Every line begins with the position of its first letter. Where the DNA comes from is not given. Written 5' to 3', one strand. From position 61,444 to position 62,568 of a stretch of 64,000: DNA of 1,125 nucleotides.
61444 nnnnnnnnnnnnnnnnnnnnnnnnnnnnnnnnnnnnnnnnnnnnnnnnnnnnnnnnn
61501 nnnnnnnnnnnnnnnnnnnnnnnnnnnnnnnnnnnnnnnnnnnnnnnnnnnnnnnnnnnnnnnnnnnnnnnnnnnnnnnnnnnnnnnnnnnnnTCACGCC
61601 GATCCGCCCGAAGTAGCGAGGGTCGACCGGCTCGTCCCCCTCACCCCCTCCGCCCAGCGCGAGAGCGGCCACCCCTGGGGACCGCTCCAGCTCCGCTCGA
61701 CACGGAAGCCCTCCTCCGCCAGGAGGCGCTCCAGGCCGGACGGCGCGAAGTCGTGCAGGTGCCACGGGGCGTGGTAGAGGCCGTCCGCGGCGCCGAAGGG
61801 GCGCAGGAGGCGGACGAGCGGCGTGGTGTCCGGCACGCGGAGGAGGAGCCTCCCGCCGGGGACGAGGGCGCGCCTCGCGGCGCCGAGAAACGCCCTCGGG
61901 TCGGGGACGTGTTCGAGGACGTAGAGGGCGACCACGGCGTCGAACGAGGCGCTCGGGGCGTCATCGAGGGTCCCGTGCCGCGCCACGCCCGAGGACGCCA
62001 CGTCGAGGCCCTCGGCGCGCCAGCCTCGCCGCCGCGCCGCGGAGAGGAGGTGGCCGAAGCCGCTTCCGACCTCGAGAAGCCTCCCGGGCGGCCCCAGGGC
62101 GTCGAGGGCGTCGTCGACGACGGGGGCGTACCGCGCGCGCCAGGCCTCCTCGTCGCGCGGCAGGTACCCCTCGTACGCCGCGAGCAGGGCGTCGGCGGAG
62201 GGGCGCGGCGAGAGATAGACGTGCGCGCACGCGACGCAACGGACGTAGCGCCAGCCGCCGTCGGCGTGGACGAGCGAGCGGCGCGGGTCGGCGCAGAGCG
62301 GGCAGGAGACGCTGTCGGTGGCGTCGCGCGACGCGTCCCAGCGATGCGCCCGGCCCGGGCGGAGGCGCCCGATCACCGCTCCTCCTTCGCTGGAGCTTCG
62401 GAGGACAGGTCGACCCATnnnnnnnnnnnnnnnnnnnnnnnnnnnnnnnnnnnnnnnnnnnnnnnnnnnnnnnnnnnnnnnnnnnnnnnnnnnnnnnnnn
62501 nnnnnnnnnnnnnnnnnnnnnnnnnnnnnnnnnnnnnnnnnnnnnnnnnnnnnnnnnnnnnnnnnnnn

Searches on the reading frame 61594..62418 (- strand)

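Call 47: search_protein_families(library=pfam, proteins=[window:61594-62418:-], max_evalue=0.0001)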
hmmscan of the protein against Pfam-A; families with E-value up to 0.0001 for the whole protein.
window:61594-62418:- (274 aa): 5 families
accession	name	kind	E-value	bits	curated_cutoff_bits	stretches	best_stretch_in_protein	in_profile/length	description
PF13489.12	Methyltransf_23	-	1.6e-22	80.4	27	1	95-241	7-162/164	Methyltransferase domain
PF08241.18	Methyltransf_11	-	1.1e-11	45.7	21.2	1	115-192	1-94/95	Methyltransferase domain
PF08242.18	Methyltransf_12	-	2.3e-11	44.7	30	1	115-191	1-98/98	Methyltransferase domain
PF13649.12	Methyltransf_25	-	2.9e-07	31.5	27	0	115-189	2-97/97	Methyltransferase domain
PF13847.12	Methyltransf_31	-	2.4e-05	24.5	27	0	156-197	72-113/145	Methyltransferase domain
